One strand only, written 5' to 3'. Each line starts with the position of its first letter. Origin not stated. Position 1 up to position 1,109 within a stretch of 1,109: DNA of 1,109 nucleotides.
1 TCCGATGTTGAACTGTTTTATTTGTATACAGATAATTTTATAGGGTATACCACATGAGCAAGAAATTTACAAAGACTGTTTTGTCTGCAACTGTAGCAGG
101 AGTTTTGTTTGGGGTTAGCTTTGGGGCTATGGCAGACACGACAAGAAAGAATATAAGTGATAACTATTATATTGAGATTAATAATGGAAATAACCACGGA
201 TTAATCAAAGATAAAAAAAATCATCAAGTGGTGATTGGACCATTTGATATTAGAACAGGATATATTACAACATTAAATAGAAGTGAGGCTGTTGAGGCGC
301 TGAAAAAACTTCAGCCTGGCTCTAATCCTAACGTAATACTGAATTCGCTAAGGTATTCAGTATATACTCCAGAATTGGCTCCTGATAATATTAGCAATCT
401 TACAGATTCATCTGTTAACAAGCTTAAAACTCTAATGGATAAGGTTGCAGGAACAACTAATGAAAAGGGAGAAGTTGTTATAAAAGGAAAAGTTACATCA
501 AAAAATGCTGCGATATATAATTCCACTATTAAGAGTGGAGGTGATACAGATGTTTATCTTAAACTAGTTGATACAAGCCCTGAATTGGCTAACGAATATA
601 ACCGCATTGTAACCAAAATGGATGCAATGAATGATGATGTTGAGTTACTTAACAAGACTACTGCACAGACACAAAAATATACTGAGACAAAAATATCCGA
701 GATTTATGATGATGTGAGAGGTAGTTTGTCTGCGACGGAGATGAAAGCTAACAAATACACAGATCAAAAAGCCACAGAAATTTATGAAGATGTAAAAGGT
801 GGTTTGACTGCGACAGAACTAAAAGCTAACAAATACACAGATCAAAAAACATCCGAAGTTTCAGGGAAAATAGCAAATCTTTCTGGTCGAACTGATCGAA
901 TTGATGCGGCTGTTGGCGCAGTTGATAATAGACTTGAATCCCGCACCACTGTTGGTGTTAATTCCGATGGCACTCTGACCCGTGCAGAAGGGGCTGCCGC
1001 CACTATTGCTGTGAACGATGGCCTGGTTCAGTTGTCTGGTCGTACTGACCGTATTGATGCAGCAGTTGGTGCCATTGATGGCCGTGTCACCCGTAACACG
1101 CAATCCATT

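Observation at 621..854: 26-residue tandem repeats with Y-x-D motif fit a right-handed coiled-coil stalk and could vary in copy number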

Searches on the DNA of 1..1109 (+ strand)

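Call 8: search_dna_similar(query=window:1-1109:+, collection=ecoli_genomes, mode=near, max_rows=30)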
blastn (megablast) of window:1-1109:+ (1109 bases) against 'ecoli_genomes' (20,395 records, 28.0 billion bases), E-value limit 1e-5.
Records with a match: 27; places in all: 77; records where one place covers at least 80% of the query: 0.
Genomes with a match: 27 of 5426; with a place that covers at least 80% of the query: 0. Places per genome that has any: lowest 1, median 3, highest 6. On chromosomes: 77 places; on plasmids: 0.
Best place of each record, by identity: 90-95% 14; 80-90% 13.
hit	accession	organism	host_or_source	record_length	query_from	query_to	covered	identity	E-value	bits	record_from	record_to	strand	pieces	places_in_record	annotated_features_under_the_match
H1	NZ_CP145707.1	Escherichia coli strain S1-CAM-02-A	Homo sapiens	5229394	1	1109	27%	90.3%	1e-47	389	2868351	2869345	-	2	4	YadA C-terminal domain-containing protein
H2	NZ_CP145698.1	Escherichia coli strain S1-KEN-03-A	Homo sapiens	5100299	1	1109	27%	90.3%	1e-47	389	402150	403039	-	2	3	YadA C-terminal domain-containing protein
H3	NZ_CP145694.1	Escherichia coli strain S1-KEN-04-A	Homo sapiens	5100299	1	1109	27%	90.3%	1e-47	389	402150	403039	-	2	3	YadA C-terminal domain-containing protein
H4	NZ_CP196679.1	Escherichia coli strain 99RCEF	Fregata magnificens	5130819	1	1109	27%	90.3%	1e-47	389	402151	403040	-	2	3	YadA C-terminal domain-containing protein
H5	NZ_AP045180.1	Escherichia coli strain JNEC-KY204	Homo sapiens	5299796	1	1109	27%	90.3%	1e-47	389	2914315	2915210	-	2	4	YadA C-terminal domain-containing protein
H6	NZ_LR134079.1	Escherichia coli strain NCTC9112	missing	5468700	1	1109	27%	90.3%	1e-47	389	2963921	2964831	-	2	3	YadA C-terminal domain-containing protein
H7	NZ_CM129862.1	Escherichia coli strain SW070917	wastewater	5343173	1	1109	27%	89.9%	1e-47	383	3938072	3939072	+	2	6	YadA C-terminal domain-containing protein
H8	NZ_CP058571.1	Escherichia coli strain EC2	Homo sapiens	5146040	1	1109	27%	89.9%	6e-46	384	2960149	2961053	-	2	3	YadA C-terminal domain-containing protein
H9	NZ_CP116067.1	Escherichia coli strain DETEC-S792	ICU staff rectal swab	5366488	1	1109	27%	89.6%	1e-47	378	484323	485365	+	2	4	YadA C-terminal domain-containing protein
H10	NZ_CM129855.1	Escherichia coli strain SW071611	wastewater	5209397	1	1109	27%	88.7%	5e-47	365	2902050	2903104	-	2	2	YadA C-terminal domain-containing protein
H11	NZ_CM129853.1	Escherichia coli strain SW071619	wastewater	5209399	1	1109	27%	88.7%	5e-47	365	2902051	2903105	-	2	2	YadA C-terminal domain-containing protein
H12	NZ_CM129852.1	Escherichia coli strain SW07163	wastewater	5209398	1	1109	27%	88.7%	5e-47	365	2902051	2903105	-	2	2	YadA C-terminal domain-containing protein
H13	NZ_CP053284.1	Escherichia coli strain SCU-104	Homo sapiens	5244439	1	1109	27%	88.9%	1e-47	367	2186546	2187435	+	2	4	YadA C-terminal domain-containing protein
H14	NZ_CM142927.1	Escherichia coli strain UCPROB-002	Homo sapiens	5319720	1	1109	27%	84.6%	2e-35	296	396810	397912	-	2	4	YadA-like family protein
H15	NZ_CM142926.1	Escherichia coli strain UCPROB-001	Homo sapiens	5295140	1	1109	27%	84.6%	2e-35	296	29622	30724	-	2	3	YadA-like family protein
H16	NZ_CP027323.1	Escherichia coli strain 2013C-3033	Homo sapiens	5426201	1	1109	24%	90.6%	1e-47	350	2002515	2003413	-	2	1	YadA C-terminal domain-containing protein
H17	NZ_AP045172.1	Escherichia coli strain JNEC-KY176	Homo sapiens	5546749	1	1109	24%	90.1%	1e-47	341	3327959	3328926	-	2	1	YadA C-terminal domain-containing protein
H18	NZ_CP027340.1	Escherichia coli strain 2015C-3121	Homo sapiens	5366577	1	1109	22%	91.1%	6e-46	338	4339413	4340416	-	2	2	YadA C-terminal domain-containing protein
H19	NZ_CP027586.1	Escherichia coli strain 2012EL-2448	Homo sapiens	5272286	1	1109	22%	91.4%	6e-46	338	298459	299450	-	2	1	YadA C-terminal domain-containing protein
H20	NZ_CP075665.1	Escherichia coli strain STEC2018-553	Homo sapiens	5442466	1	1109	22%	91.4%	6e-46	338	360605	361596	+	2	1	YadA C-terminal domain-containing protein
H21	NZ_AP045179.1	Escherichia coli strain JNEC-KY203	Homo sapiens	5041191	1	1109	22%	91.4%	6e-46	338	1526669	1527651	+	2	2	YadA C-terminal domain-containing protein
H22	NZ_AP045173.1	Escherichia coli strain JNEC-KY177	Homo sapiens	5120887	1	1109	22%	91.4%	6e-46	338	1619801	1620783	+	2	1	YadA C-terminal domain-containing protein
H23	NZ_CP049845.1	Escherichia coli strain UPEC-245U/190328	Homo sapiens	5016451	1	1109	22%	88.8%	3e-34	299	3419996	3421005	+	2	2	YadA C-terminal domain-containing protein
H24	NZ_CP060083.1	Escherichia coli strain G1/2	Homo sapiens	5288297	936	1109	16%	87.4%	1e-47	200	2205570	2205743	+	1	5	YadA C-terminal domain-containing protein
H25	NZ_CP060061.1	Escherichia coli strain G6/7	Homo sapiens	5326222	936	1109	16%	87.4%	1e-47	200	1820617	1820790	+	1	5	YadA C-terminal domain-containing protein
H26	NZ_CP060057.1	Escherichia coli strain G8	Homo sapiens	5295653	936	1109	16%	87.4%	1e-47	200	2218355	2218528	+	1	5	YadA C-terminal domain-containing protein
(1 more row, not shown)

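Call 10: search_dna_similar(query=window:1-1109:+, collection=phages, mode=distant, max_rows=20)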
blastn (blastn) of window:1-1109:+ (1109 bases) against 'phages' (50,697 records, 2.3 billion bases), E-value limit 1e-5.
Records with a match: 13; places in all: 13; records where one place covers at least 80% of the query: 0.
Best place of each record, by identity: 90-95% 5; 80-90% 5; 60-80% 3.
By first word of the organism name: Escherichia 9; Enterobacteria 3; Enterobacterial 1.
By host as written in the record: Escherichia coli ECOR-9 4; Escherichia coli C 4; Escherichia coli str. K-12 substr. MG1655 3; Escherichia coli ECOR13 1; Escherichia coli O117:H7 strain 23169 1.
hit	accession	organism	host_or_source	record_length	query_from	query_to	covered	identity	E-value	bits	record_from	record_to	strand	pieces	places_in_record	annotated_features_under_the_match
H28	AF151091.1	Enterobacterial phage P-EibA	Escherichia coli ECOR-9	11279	1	1109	30%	87.3%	1e-51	402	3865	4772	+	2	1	eibA: immunoglobulin-binding protein EibA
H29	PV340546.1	Escherichia phage PhiR5_2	Escherichia coli str. K-12 substr. ...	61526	1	1109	25%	88.2%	5e-50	356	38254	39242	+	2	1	hypothetical protein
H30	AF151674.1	Enterobacteria phage P-EibC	Escherichia coli ECOR-9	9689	934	1109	16%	80.7%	4e-38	165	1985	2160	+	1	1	eibC: immunoglobulin-binding protein EibC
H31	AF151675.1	Enterobacteria phage P-EibD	Escherichia coli ECOR-9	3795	934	1109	16%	80.7%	4e-38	165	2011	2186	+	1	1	eibD: immunoglobulin-binding protein EibD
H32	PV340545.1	Escherichia phage PhiR5_1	Escherichia coli C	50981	1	133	12%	84.2%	1e-31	144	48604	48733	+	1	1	hypothetical protein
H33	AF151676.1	Enterobacteria phage P-EibE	Escherichia coli ECOR-9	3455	936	1090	14%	71.0%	2e-11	78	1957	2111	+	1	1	eibE: immunoglobulin-binding protein EibE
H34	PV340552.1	Escherichia phage PhiR12_3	Escherichia coli ECOR13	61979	936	1090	14%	71.0%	2e-11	78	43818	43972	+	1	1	hypothetical protein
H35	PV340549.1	Escherichia phage PhiR12_1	Escherichia coli str. K-12 substr. ...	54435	1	111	10%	90.1%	9e-34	151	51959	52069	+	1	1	hypothetical protein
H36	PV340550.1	Escherichia phage PhiR12_2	Escherichia coli str. K-12 substr. ...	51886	1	111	10%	90.1%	9e-34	151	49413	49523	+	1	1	hypothetical protein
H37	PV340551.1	Escherichia phage PhiR12_2_star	Escherichia coli C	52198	1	111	10%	90.1%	9e-34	151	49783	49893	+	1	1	hypothetical protein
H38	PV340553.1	Escherichia phage PhiR12_4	Escherichia coli C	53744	1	111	10%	90.1%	9e-34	151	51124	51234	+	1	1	hypothetical protein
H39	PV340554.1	Escherichia phage PhiR12_5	Escherichia coli C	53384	1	111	10%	90.1%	9e-34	151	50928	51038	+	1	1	hypothetical protein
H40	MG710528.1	Escherichia phage GER2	Escherichia coli O117:H7 strain 23169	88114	14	136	11%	73.2%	8e-9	69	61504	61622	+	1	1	adhesin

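Call 17: search_dna_similar(query=window:560-935:+, collection=ecoli_genomes, mode=distant, max_rows=40, max_evalue=0.001)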
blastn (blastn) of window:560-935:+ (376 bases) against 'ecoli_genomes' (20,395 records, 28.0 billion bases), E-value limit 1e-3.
No match.

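Call 52: get_annotated_region(hit=H28, flank=1500)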
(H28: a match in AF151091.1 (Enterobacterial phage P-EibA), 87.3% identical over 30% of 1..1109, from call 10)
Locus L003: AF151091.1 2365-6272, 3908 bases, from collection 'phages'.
description: Prophage P-EibA J protein-like protein (J) gene, partial cds; and Lom (lom), ORF-401-like protein (orf-401), ORF-191A (orf-191A), immunoglobulin-binding protein EibA (eibA), ORF-156A ...
organism: Enterobacterial phage P-EibA (NCBI taxid 120167)
taxonomy: Viruses; Duplodnaviria; Heunggongvirae; Uroviricota; Caudoviricetes
host: Escherichia coli ECOR-9; source: -; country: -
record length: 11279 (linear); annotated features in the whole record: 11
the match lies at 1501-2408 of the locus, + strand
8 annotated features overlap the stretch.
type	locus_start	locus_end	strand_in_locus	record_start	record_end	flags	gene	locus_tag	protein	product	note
CDS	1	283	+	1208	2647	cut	orf-401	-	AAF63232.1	ORF-401-like protein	similar to bacteriophage lambda ORF-401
CDS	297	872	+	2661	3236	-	orf-191A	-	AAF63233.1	ORF-191A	similar to Yersinia pestis hypothetical protein encoded by pMT1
stem_loop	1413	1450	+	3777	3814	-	-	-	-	-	-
CDS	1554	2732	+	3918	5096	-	eibA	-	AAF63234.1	immunoglobulin-binding protein EibA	cell surface protein; similar to Moraxella catarrhalis UspAII and Yersinia pestis YadA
stem_loop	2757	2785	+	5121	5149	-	-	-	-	-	-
CDS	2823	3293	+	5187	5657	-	orf-156A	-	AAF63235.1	ORF-156A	-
CDS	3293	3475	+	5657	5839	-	orf-60A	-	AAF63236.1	ORF-60A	-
CDS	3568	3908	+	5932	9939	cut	eaaA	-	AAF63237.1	EaaA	similar to autotransporter proteins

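Call 53: get_annotated_region(hit=H30, flank=2000)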
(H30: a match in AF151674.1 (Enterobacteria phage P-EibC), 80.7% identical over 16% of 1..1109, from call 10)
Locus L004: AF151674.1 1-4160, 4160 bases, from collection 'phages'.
description: Bacteriophage P-EibC ORF-191C (orf-191C), immunoglobulin-binding protein EibC (eibC), ORF-156C (orf-156C), ORF-60C (orf-60C), and EaaC (eaaC) genes, complete cds.
organism: Enterobacteria phage P-EibC (NCBI taxid 120166)
taxonomy: Viruses; Duplodnaviria; Heunggongvirae; Uroviricota; Caudoviricetes
host: Escherichia coli ECOR-9; source: -; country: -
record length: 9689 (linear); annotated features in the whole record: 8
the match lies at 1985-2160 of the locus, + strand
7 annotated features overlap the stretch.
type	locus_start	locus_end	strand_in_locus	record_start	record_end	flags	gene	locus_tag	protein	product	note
CDS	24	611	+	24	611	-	orf-191C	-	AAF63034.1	ORF-191C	similar to Yersinia pestis hypothetical protein encoded by pMT1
stem_loop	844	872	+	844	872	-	-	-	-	-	-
CDS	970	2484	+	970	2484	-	eibC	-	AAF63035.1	immunoglobulin-binding protein EibC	cell surface protein; similar to Yersinia pestis YadA and Moraxella catarrhalis UspAII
stem_loop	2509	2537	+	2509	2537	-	-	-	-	-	-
CDS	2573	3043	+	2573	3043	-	orf-156C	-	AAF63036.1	ORF-156C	-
CDS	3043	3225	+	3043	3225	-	orf-60C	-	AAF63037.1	ORF-60C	-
CDS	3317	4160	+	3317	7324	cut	eaaC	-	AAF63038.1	EaaC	similar to autotransporter proteins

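Call 54: get_annotated_region(hit=H33, flank=2000)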
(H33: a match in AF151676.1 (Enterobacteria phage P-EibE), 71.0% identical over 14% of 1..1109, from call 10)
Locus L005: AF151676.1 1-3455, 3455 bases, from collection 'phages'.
description: Bacteriophage P-EibE ORF-191E (orf-191E), immunoglobulin-binding protein EibE (eibE), and ORF-156E (orf-156E) genes, complete cds.
organism: Enterobacteria phage P-EibE (NCBI taxid 120164)
taxonomy: Viruses; Duplodnaviria; Heunggongvirae; Uroviricota; Caudoviricetes
host: Escherichia coli ECOR-9; source: -; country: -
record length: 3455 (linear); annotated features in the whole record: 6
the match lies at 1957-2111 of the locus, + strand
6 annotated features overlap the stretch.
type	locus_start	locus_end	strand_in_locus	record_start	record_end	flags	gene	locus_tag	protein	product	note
CDS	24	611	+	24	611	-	orf-191E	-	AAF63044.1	ORF-191E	similar to Yersinia pestis hypothetical protein encoded by pMT1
stem_loop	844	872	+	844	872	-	-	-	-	-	-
CDS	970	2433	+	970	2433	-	eibE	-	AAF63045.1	immunoglobulin-binding protein EibE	cell surface protein; similar to Yersinia pestis YadA and Moraxella catarrhalis UspAII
stem_loop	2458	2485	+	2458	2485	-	-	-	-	-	-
CDS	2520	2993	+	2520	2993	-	orf-156E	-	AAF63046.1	ORF-156E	-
stem_loop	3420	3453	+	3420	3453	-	-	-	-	-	-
